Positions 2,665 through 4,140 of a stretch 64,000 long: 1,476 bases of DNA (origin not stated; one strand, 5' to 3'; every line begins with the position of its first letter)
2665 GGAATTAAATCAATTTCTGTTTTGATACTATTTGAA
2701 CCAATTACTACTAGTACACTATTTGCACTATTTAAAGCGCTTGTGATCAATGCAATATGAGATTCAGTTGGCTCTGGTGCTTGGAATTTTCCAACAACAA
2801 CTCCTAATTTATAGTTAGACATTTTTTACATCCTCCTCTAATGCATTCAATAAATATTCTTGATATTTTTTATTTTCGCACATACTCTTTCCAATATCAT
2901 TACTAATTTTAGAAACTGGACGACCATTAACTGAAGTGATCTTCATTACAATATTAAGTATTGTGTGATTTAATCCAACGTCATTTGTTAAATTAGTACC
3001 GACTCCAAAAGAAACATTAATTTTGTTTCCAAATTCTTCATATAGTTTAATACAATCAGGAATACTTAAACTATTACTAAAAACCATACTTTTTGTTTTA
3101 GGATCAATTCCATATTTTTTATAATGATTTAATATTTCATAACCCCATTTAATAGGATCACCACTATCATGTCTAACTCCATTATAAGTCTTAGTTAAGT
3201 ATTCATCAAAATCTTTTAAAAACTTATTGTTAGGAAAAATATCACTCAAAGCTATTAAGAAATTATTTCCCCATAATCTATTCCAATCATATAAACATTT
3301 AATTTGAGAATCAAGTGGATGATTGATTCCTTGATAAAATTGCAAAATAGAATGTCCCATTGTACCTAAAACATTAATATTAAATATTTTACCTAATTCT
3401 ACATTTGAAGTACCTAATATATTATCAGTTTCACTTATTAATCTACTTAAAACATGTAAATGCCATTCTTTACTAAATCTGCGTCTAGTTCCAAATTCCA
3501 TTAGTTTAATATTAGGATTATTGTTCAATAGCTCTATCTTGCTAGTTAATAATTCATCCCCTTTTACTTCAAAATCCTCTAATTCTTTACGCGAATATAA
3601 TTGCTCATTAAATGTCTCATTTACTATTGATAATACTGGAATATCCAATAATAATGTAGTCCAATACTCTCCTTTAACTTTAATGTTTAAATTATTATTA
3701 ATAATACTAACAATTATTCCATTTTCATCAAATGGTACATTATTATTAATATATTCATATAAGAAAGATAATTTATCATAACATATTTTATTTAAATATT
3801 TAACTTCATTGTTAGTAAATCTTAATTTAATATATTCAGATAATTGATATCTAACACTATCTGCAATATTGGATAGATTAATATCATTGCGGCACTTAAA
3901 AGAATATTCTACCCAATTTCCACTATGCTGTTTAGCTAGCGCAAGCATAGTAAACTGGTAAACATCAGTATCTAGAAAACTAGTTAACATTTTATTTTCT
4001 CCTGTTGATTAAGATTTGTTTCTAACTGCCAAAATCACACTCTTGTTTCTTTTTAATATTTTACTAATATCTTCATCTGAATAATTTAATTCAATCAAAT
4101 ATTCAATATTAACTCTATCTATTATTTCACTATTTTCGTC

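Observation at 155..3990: Complete Preiss-Handler NAD+ operon (pncB, nadM-Nudix, nadE) in a lytic phage: candidate third route of phage NAD+ reconstitution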

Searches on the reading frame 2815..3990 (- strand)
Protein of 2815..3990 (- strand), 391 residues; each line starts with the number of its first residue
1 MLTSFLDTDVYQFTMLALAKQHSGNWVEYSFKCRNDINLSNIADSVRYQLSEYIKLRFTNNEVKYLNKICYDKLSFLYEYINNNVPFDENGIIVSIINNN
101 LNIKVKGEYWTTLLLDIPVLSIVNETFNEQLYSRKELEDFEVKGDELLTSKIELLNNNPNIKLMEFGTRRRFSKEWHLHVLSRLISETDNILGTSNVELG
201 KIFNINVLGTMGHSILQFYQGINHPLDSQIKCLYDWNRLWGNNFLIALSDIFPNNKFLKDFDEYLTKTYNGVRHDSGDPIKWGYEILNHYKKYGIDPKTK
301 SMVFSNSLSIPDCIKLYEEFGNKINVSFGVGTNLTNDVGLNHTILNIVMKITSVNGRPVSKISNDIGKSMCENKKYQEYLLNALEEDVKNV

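Call 3: search_protein_families(library=pfam, proteins=[window:2815-3990:-], max_evalue=0.01)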
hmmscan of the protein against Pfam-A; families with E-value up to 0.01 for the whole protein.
window:2815-3990:- (391 aa): 2 families
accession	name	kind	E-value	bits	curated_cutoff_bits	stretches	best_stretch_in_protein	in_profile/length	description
PF04095.22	NAPRTase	-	2.3e-55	188.4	20.8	1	161-383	1-234/239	Nicotinate phosphoribosyltransferase (NAPRTase) family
PF17767.7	NAPRTase_N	-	9.3e-16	58.7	32.6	1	6-124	1-125/125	Nicotinate phosphoribosyltransferase (NAPRTase) N-terminal domain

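Call 4: search_protein_families(library=ncbifam, proteins=[window:2815-3990:-], max_evalue=0.01)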
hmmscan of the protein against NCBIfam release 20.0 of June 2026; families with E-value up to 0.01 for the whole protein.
window:2815-3990:- (391 aa): 9 families
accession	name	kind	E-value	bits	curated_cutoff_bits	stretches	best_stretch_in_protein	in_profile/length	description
NF003704.0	PRK05321.1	subfamily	2.6e-113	379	379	1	1-385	9-390/398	nicotinate phosphoribosyltransferase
TIGR01514.1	NAPRTase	equivalog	3.2e-95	319.5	269.55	1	2-380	2-392/399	nicotinate phosphoribosyltransferase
TIGR01513.1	NAPRTase_put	equivalog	1.5e-23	83.4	297.4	1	161-375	145-349/452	nicotinate phosphoribosyltransferase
NF006696.0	PRK09243.1-3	equivalog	1.3e-15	57.1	503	1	159-365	154-348/451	nicotinate phosphoribosyltransferase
NF006695.0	PRK09243.1-2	equivalog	1.7e-15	56.6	469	1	159-375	149-360/480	nicotinate phosphoribosyltransferase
NF006694.0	PRK09243.1-1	equivalog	1.1e-11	44.1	663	1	50-368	56-353/485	nicotinate phosphoribosyltransferase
NF006697.0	PRK09243.1-4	equivalog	2.9e-10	39.3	776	1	52-357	60-338/488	nicotinate phosphoribosyltransferase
NF009131.0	PRK12484.1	equivalog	1.6e-08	33.7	330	1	159-364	148-342/455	nicotinate phosphoribosyltransferase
NF006698.0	PRK09243.1-5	equivalog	7.5e-07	28.3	531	1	163-369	162-347/440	nicotinate phosphoribosyltransferase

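Call 5: search_protein_families(library=phrogs, proteins=[window:2815-3990:-], max_evalue=0.001)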
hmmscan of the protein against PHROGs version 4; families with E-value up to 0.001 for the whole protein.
window:2815-3990:- (391 aa): 1 family
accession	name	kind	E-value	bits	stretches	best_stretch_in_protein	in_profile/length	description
phrog_448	-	other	8.4e-12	45.7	1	4-364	15-428/500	nicotinamide phosphoribosyl transferase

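Call 7: search_dna_similar(query=window:2815-3990:-, collection=phages, mode=protein, max_rows=40)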
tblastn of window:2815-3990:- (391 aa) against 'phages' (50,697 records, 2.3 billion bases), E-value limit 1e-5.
Records with a match: 13; places in all: 13; records where one place covers at least 80% of the query: 13.
Best place of each record, by identity: <60% 13.
By first word of the organism name: uncultured 4; Bacteriophage 3; Acinetobacter 2; Agrobacterium 2; Moraxella 1; Sinorhizobium 1.
By host as written in the record: - 9; Agrobacterium tumefaciens C58 2; Moraxella catarrhalis 1; Sinohrizobium meliloti NRRL L-50 1.
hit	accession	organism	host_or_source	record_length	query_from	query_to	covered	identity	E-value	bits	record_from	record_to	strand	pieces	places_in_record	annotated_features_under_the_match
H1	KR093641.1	Moraxella phage Mcat17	Moraxella catarrhalis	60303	1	385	98%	37.0%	4e-68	239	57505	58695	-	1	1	none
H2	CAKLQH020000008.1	Acinetobacter phage MD-2021a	not known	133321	1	385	98%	36.0%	1e-68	240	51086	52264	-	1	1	pncB: nicotinate phosphoribosyltransferase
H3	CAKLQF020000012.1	Acinetobacter phage MD-2021a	not known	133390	1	385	98%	36.0%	1e-68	240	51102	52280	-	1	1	pncB: nicotinate phosphoribosyltransferase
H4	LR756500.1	uncultured phage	metagenomic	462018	1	361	92%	34.3%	2e-46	176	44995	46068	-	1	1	record has no annotation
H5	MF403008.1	Agrobacterium phage Atu_ph07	Agrobacterium tumefaciens C58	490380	1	379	97%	32.2%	6e-37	148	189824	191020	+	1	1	nicotinate phosphoribosyltransferase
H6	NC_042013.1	Agrobacterium phage Atu_ph07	Agrobacterium tumefaciens C58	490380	1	379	97%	32.2%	6e-37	148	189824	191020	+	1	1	nicotinate phosphoribosyltransferase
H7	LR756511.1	uncultured phage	metagenomic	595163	1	368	94%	32.5%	1e-43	167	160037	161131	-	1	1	record has no annotation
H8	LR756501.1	uncultured phage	metagenomic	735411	1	368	94%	32.3%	7e-46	174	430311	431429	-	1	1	record has no annotation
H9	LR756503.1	uncultured phage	metagenomic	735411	1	368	94%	32.3%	7e-46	174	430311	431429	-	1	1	record has no annotation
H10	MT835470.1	Bacteriophage sp.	human fecal samples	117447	1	380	97%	30.9%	7e-39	154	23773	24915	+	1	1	record has no annotation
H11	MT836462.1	Bacteriophage sp.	human fecal samples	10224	1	370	95%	31.0%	3e-39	155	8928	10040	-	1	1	record has no annotation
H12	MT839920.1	Bacteriophage sp.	human fecal samples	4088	1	368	94%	28.9%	6e-35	142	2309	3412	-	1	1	record has no annotation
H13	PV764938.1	Sinorhizobium phage Phosso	Sinohrizobium meliloti NRRL L-50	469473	1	379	97%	27.8%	6e-35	142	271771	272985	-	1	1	nicotinate phosphoribosyltransferase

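Call 24: find_related_loci(query=window:2815-3990:-, collection=viral_contigs, flank=8000)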
Query window:2815-3990:- (391 aa) in viral_contigs; peptide patterns used: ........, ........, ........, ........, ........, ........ (x = any residue, [..] = any of these).
9 stretches matched a pattern, but none encodes a relative of the query by tblastn (E <= 1e-3).

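Call 40: search_solved_structures(query=window:2815-3990:-, max_evalue=0.00001, show_alignments=2)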
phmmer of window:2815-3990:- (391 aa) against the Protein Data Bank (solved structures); distinct sequences matched with E-value up to 0.00001: 6.
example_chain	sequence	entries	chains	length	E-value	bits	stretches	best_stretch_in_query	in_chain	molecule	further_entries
1yir_A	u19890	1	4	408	2.4e-65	224.2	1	3-383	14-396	Nicotinate phosphoribosyltransferase 2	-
3os4_A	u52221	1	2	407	2.8e-63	217.4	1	2-383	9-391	Nicotinate phosphoribosyltransferase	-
4hl7_A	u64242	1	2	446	4e-57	197.1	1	2-376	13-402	Nicotinate phosphoribosyltransferase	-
1ybe_A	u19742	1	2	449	1.7e-40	142.4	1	4-389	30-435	Nicotinate phosphoribosyltransferase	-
2im5_A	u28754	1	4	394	3.1e-40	141.5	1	2-352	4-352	Nicotinate phosphoribosyltransferase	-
1vlp_A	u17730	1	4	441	7.3e-34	120.5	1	2-372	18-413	nicotinate phosphoribosyltransferase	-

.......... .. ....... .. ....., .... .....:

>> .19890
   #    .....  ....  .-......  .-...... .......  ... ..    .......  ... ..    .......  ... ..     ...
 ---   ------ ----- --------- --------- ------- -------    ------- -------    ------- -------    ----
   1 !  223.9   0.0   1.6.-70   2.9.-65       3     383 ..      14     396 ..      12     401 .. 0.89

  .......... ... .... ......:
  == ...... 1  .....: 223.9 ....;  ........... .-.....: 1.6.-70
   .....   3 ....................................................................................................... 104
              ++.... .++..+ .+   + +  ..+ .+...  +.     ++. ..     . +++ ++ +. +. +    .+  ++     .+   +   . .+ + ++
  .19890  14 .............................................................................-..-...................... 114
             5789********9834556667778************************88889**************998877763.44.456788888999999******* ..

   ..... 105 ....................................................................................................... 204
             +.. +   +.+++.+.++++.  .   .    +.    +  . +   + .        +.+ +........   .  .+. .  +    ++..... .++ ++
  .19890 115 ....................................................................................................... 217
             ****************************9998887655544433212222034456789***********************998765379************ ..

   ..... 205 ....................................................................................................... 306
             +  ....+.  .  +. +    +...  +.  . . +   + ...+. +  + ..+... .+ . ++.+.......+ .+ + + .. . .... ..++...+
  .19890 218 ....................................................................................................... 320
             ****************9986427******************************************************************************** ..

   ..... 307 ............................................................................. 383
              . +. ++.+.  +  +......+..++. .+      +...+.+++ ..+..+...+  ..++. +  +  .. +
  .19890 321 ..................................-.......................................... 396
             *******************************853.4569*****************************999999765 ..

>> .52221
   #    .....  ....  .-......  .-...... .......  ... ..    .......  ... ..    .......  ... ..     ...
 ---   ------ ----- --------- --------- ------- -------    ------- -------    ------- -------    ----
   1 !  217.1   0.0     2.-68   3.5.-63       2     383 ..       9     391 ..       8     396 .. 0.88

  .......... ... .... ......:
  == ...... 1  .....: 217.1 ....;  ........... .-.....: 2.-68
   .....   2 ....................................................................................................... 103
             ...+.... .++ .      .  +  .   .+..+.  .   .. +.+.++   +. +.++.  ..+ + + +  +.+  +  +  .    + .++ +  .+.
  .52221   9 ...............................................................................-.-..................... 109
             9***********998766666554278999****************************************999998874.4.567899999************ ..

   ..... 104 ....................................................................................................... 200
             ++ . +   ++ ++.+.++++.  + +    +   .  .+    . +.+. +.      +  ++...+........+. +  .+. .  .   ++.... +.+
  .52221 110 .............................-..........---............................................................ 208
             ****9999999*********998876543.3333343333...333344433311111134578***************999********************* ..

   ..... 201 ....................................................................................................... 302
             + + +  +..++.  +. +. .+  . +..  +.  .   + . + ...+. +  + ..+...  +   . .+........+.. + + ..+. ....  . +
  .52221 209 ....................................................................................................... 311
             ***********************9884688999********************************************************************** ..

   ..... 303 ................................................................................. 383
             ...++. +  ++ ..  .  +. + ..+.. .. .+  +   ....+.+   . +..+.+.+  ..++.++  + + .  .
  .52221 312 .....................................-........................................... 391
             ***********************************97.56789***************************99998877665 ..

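Call 66: find_encoding_contigs(protein=window:2815-3990:-, flank=10000, max_places=4)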
Protein window:2815-3990:- (391 aa): 14 contigs read that carry it; 4 places shown.
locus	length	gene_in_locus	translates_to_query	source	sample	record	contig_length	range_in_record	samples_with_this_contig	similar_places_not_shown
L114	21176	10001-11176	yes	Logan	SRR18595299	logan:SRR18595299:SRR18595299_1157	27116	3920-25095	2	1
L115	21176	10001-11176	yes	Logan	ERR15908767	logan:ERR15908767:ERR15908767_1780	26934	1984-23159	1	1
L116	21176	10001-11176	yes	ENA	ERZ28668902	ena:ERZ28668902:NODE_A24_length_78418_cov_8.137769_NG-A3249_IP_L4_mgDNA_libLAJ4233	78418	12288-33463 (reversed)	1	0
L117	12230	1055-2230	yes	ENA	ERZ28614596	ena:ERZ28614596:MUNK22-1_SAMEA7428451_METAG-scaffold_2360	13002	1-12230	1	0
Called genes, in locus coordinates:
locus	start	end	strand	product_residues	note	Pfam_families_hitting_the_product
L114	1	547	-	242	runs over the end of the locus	-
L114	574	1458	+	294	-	PF02739:5_3_exonuc_N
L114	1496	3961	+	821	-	PF00317:Ribonuc_red_lgN (weak), PF02867:Ribonuc_red_lgC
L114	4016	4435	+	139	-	-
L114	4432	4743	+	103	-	-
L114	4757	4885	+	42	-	-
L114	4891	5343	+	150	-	PF08722:Tn7_TnsA-like_N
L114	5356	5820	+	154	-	PF01661:Macro (weak)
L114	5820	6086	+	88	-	-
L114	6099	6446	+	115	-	-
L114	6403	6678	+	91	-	-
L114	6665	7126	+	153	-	-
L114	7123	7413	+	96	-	-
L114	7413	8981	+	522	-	PF02511:Thy1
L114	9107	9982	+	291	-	-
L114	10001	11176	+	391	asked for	PF17767:NAPRTase_N, PF04095:NAPRTase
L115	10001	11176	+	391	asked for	PF17767:NAPRTase_N, PF04095:NAPRTase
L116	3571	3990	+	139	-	-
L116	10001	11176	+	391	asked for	PF17767:NAPRTase_N, PF04095:NAPRTase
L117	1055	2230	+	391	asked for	PF17767:NAPRTase_N, PF04095:NAPRTase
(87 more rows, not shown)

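Call 78: find_homologous_proteins(query=window:2815-3990:-, max_evalue=1e-30)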
Query window:2815-3990:- (391 aa): 7918 proteins with E <= 1e-30 among 8000 candidates; the best 120 are listed.
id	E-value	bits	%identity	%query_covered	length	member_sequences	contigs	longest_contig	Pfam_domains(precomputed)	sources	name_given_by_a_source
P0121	3.8e-260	880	100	100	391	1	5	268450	PF04095.23,PF17767.8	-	-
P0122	2.7e-126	440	51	100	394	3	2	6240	PF04095.23,PF17767.8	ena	-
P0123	3.1e-124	433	53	100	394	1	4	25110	PF04095.23,PF17767.8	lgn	-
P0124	1.0e-123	431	51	100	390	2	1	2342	PF04095.23,PF17767.8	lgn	-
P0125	1.1e-123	431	51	99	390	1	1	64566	PF04095.23,PF17767.8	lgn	-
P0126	3.9e-122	426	48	100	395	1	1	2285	PF04095.23,PF17767.8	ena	-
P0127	8.7e-122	425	50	100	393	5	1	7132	PF04095.23,PF17767.8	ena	-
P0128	2.0e-120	420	48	99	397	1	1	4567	PF04095.23,PF17767.8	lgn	-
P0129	3.9e-120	419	51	100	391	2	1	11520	PF04095.23,PF17767.8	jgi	-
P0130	4.6e-110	386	48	100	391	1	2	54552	PF04095.23,PF17767.8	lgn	-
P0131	1.4e-103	365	45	100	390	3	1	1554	PF04095.23,PF17767.8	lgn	-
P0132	3.3e-103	364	44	100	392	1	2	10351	PF04095.23,PF17767.8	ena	-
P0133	6.7e-100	353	44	100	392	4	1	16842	PF04095.23,PF17767.8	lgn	-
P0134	2.4e-94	335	43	96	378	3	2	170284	PF04095.23,PF17767.8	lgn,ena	-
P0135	6.8e-88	313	44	97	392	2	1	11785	PF04095.23,PF17767.8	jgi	jgi:nicotinate phosphoribosyltransferase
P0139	1.2e-86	309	42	99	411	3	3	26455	PF04095.23,PF17767.8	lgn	-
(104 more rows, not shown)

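Call 79: find_encoding_contigs(protein=P0134, flank=6000, max_places=2)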
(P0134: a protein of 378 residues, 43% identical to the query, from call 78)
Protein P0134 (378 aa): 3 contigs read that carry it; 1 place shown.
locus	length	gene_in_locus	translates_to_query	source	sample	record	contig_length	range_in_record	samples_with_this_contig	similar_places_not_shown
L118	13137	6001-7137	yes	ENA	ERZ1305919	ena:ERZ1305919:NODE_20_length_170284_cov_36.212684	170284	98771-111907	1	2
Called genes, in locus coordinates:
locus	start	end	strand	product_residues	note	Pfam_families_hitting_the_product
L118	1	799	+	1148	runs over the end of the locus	PF02867:Ribonuc_red_lgC, PF14528:LAGLIDADG_3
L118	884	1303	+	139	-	-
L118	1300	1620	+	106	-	-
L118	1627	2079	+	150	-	PF08722:Tn7_TnsA-like_N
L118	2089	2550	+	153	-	-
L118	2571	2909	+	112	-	-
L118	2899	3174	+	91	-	-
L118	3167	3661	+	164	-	-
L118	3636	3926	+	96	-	-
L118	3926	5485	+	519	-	PF02511:Thy1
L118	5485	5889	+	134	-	-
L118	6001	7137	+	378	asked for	PF17767:NAPRTase_N, PF04095:NAPRTase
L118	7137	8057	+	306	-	PF00293:NUDIX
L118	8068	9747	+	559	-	PF00795:CN_hydrolase, PF02540:NAD_synthase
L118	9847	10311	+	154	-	PF00692:dUTPase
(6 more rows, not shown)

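Call 80: find_encoding_contigs(protein=P0125, flank=6000, max_places=1)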
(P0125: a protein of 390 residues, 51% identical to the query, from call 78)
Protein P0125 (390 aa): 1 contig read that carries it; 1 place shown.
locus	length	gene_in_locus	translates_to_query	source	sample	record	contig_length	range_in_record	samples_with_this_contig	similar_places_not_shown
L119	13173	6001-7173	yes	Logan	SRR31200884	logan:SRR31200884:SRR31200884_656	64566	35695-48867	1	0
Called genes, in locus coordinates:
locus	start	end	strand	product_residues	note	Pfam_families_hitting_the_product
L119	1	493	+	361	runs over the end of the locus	-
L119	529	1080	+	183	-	-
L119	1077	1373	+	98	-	-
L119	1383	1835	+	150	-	PF08722:Tn7_TnsA-like_N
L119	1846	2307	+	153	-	-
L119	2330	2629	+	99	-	-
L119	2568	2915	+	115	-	-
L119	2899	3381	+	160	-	-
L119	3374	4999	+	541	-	PF02511:Thy1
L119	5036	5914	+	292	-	PF13384:HTH_23 (faint)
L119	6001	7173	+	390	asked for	PF17767:NAPRTase_N, PF04095:NAPRTase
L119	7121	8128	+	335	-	PF00293:NUDIX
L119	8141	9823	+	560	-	PF00795:CN_hydrolase, PF02540:NAD_synthase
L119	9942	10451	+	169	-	PF00692:dUTPase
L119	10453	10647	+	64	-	-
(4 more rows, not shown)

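Call 81: find_encoding_contigs(protein=P0139, flank=6000, max_places=1)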
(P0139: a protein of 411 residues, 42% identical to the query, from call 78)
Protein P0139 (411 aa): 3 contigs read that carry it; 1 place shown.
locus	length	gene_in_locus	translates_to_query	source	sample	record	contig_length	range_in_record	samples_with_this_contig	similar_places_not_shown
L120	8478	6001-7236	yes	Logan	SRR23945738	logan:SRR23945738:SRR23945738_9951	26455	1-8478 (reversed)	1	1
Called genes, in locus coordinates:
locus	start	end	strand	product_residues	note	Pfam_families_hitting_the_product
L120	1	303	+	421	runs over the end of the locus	PF00924:MS_channel_2nd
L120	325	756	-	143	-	-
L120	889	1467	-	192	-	PF00881:Nitroreductase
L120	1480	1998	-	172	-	PF07681:DoxX, PF04173:DoxD (weak)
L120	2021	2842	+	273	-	PF00126:HTH_1, PF03466:LysR_substrate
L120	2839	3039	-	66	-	-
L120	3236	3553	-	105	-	-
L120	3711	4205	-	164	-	-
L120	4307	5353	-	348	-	-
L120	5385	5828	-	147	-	-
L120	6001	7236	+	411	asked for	PF17767:NAPRTase_N, PF04095:NAPRTase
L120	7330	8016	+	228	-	-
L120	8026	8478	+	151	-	?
